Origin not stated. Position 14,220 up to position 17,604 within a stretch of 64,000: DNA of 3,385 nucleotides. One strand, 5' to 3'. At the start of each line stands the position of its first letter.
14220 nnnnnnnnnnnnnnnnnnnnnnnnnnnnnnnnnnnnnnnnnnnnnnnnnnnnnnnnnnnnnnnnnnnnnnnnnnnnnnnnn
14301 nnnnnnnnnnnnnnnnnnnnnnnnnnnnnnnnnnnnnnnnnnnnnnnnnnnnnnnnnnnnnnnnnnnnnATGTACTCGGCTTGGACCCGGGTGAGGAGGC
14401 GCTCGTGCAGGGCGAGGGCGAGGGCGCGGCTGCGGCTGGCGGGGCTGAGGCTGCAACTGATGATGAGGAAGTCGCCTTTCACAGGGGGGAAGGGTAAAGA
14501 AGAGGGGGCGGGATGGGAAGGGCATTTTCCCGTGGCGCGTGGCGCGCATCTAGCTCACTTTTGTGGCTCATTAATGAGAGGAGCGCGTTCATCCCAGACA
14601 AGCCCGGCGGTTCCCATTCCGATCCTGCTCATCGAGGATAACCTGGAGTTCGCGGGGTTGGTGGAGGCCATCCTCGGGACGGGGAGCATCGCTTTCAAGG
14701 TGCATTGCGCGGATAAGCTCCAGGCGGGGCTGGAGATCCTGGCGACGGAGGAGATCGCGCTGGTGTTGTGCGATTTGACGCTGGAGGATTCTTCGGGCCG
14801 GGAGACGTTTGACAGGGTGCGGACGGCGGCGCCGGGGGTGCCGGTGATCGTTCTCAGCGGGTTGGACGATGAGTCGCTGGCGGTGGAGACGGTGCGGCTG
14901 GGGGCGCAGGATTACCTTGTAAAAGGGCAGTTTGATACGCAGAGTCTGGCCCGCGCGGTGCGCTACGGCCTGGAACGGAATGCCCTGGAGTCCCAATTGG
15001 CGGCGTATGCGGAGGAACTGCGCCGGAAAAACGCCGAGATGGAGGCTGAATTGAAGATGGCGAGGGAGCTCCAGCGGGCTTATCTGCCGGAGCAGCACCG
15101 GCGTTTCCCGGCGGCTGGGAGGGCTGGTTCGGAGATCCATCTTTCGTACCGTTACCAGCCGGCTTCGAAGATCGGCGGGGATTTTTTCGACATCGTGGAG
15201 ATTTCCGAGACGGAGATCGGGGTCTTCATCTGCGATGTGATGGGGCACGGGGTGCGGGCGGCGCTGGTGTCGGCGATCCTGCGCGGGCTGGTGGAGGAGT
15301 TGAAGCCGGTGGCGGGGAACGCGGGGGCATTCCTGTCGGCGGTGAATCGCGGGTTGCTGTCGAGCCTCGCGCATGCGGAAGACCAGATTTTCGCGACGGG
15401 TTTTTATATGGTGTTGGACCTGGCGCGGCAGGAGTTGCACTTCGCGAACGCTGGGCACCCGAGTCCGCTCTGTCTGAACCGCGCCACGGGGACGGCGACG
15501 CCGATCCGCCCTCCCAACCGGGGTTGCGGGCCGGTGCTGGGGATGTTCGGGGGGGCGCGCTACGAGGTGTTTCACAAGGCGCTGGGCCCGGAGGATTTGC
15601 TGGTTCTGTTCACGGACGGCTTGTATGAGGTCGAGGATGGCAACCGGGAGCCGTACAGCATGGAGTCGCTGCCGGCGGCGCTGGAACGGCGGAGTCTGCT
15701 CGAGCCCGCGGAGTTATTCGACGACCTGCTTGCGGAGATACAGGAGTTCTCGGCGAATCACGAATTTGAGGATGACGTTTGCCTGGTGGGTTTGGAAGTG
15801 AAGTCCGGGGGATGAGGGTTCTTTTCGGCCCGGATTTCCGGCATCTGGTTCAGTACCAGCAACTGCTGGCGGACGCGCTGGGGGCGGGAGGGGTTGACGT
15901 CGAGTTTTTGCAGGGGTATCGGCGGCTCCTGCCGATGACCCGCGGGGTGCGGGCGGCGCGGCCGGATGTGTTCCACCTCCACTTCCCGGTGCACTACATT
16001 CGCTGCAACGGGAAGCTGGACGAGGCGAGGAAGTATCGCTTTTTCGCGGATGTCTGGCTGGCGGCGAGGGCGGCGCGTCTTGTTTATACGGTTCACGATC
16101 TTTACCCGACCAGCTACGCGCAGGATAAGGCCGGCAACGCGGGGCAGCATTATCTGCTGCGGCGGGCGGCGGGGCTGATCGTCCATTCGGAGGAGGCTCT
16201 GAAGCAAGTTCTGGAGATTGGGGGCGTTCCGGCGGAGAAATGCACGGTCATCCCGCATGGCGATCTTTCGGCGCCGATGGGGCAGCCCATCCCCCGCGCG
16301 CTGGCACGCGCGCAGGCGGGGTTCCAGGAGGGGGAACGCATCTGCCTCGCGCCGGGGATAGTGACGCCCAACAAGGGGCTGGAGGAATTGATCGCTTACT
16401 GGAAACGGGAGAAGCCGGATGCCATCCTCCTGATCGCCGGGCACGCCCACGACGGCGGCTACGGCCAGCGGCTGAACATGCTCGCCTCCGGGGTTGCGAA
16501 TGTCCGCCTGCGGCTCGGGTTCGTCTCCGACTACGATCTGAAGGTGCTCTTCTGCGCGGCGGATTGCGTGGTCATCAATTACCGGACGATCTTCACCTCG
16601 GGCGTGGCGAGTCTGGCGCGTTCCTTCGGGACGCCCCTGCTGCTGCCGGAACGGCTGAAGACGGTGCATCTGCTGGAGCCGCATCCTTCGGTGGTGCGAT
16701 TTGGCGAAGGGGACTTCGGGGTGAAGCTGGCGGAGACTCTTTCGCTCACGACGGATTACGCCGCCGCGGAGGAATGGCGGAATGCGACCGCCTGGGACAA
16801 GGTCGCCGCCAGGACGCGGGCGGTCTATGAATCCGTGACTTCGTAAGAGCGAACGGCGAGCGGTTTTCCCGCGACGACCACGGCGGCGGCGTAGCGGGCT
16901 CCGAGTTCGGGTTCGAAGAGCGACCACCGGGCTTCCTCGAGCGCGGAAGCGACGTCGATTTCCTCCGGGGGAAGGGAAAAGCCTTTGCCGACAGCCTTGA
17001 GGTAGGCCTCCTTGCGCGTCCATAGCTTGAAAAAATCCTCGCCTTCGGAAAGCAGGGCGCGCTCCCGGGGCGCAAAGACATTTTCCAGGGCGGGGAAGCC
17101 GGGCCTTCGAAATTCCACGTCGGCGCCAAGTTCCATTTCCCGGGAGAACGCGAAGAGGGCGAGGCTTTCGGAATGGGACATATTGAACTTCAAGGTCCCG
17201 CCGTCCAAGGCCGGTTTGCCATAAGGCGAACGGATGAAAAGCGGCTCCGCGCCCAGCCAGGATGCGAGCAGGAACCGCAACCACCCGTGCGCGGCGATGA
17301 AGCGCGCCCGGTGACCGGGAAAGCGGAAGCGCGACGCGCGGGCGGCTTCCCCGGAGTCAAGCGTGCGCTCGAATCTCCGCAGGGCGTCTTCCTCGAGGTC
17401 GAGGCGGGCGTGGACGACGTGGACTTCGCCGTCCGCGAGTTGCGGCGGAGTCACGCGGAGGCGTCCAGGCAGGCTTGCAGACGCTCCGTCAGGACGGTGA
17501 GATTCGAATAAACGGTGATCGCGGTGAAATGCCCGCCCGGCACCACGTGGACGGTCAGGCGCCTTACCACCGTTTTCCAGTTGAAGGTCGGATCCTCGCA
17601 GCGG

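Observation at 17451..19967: Release protein with catalytically degenerate C and carrier motifs and a cysteine-nucleophile thioesterase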

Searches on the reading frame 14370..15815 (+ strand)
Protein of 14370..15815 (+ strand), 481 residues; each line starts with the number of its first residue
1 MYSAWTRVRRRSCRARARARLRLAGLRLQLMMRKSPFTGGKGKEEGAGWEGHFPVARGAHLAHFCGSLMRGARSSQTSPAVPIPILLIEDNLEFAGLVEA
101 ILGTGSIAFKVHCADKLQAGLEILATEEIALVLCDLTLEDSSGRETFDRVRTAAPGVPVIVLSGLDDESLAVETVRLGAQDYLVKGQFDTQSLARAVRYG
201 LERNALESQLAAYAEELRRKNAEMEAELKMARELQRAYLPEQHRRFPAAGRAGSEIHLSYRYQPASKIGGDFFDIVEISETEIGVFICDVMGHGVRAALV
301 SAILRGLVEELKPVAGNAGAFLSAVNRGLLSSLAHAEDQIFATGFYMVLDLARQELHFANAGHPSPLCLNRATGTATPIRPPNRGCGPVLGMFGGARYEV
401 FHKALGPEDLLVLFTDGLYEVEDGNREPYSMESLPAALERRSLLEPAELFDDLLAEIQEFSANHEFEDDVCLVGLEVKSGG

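Call 5: search_protein_families(library=pfam, proteins=[window:14370-15815:+], max_evalue=0.01)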
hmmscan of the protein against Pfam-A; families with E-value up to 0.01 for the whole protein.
window:14370-15815:+ (481 aa): 2 families
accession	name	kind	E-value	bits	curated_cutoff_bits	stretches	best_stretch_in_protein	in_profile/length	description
PF07228.17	SpoIIE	-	1.6e-42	146.1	25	1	280-477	2-191/192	Stage II sporulation protein E (SpoIIE)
PF00072.30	Response_reg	-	9.1e-17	61.7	30.2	1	85-197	1-110/111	Response regulator receiver domain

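Call 6: search_protein_families(library=ncbifam, proteins=[window:14370-15815:+], max_evalue=0.01)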
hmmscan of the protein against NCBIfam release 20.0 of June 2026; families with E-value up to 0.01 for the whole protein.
window:14370-15815:+ (481 aa): 75 families (the best 25 are shown)
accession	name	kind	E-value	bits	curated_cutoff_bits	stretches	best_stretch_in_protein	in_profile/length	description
NF045505.1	RR_RssB_Pseudo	equivalog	4.6e-37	128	700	1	106-437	27-357/394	two-component system response regulator RssB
NF007969.0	PRK10693.1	equivalog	1.3e-17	63.9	329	1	84-311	9-226/337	two-component system response regulator RssB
TIGR02865.1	spore_II_E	equivalog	5.3e-13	47.9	490.8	1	266-472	564-758/764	stage II sporulation protein E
NF012227.0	AdeR_RR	equivalog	9.1e-13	48.2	340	1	85-231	14-154/239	efflux system response regulator transcription factor AdeR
NF006900.1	PRK09390.1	equivalog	4.3e-12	46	255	1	96-222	18-141/203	response regulator FixJ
NF045991.1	RespRegCtrARhodob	equivalog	5.8e-12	45.8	350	1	85-195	3-111/224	response regulator transcription factor CtrA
NF053512.1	nitric_RR_NosR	exception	6.4e-12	45.2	400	1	108-225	22-139/422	response regulator c-di-GMP phosphodiesterase, NosR family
NF051870.1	NAssimRespRegNtrX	equivalog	1.4e-11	44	600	1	85-225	4-142/452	nitrogen assimilation response regulator NtrX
NF041946.1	LuxO_transreg_Vib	equivalog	4.4e-11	42.2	800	1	88-186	2-98/463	quorum-sensing sigma-54 dependent transcriptional regulator LuxO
NF007820.0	PRK10529.1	equivalog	4.8e-11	42.5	325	1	85-208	4-123/225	two-component system response regulator KdpE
NF007928.2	PRK10643.1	equivalog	5.2e-11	42.6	330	1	85-209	3-124/216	two-component system response regulator PmrA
NF033791.1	ActR_PrrA_rreg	equivalog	1.2e-10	41.6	250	1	85-198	4-114/173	ActR/PrrA/RegA family redox response regulator transcription factor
NF008296.0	PRK11083.1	equivalog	1.7e-10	40.7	273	1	85-212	6-129/228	two-component system response regulator CreB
NF007689.0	PRK10365.1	equivalog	1.9e-10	40.1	760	1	83-194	6-114/441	sigma-54-dependent response regulator transcription factor ZraR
NF011695.0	PRK15115.1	equivalog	3.7e-10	39.2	763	1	84-231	8-151/445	two-component system response regulator GlrR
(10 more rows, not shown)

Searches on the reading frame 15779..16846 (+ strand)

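Call 72: search_protein_families(library=pfam, proteins=[window:15779-16846:+], max_evalue=0.0001)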
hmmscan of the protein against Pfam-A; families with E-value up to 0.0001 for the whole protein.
window:15779-16846:+ (355 aa): 3 families
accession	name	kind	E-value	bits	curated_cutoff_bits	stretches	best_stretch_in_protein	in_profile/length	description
PF13579.12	Glyco_trans_4_4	-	2.3e-11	44.7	29.7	1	39-161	55-158/158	Glycosyl transferase 4-like domain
PF13439.12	Glyco_transf_4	-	4.6e-11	43.5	28.5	1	43-161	54-165/170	Glycosyltransferase Family 4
PF00534.26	Glycos_transf_1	-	1.9e-05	24.7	26.4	1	176-268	5-100/172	Glycosyl transferases group 1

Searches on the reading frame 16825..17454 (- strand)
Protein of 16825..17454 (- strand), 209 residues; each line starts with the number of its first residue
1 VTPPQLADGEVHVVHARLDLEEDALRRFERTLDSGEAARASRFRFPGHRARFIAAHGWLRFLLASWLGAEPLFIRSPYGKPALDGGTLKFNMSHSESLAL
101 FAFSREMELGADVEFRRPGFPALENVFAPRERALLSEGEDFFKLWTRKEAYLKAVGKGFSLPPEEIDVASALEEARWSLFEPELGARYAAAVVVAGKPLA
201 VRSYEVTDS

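Call 5: search_protein_families(library=pfam, proteins=[window:16825-17454:-], max_evalue=0.01)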
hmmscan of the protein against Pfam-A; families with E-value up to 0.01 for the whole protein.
window:16825-17454:- (209 aa): 1 family
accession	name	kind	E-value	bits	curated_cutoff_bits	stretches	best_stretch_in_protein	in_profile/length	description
PF01648.25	ACPS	-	7.8e-12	45.7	25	1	109-171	2-79/111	4'-phosphopantetheinyl transferase superfamily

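Call 6: search_protein_families(library=ncbifam, proteins=[window:16825-17454:-], max_evalue=0.01)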
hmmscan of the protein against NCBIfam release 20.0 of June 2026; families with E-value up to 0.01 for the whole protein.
window:16825-17454:- (209 aa): 4 families
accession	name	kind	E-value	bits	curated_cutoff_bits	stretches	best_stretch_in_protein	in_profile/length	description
NF042922.1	4PPT_HetI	equivalog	1.4e-35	122.7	370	1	6-202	14-232/235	4'-phosphopantetheinyl transferase HetI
NF007676.0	PRK10351.1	equivalog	6.1e-12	45.5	174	1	58-157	34-145/195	4'-phosphopantetheinyl transferase AcpT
NF047349.1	4PPT_AusB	equivalog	1.9e-08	34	225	1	77-169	69-162/205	aureusimine biosynthesis 4'-phosphopantetheinyl transferase AusB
TIGR00556.1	pantethn_trn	domain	0.00046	20.3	45.35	1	119-169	23-81/128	phosphopantetheine--protein transferase domain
